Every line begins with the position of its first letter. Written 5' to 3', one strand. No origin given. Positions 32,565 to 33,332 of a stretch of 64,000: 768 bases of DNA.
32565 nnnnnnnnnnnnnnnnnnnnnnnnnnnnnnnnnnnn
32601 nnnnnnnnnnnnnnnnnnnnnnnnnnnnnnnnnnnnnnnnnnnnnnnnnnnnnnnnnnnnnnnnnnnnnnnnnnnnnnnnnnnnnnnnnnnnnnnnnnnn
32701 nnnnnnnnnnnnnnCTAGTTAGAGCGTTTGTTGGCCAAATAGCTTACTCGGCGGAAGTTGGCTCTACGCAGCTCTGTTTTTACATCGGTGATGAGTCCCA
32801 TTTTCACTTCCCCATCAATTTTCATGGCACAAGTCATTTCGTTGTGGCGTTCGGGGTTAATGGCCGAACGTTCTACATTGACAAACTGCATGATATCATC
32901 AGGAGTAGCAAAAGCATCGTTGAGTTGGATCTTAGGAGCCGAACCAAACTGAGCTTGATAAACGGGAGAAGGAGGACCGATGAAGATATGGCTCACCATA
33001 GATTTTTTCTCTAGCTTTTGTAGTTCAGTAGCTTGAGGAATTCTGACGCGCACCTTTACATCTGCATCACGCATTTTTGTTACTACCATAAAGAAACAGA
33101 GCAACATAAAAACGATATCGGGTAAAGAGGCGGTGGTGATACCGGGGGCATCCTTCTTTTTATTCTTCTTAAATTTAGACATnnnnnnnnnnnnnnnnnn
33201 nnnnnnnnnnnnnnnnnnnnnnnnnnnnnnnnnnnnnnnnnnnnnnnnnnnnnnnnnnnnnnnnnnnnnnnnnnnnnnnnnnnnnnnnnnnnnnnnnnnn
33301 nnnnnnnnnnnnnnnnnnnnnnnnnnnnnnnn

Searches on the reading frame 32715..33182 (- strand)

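Call 73: search_protein_families(library=pfam, proteins=[window:32715-33182:-], max_evalue=0.001)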
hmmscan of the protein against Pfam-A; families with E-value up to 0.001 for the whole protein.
window:32715-33182:- (155 aa): 1 family
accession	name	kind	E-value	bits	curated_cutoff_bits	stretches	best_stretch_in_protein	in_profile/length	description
PF02472.21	ExbD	-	8.9e-11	42.4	25.4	1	8-148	1-123/128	Biopolymer transport protein ExbD/TolR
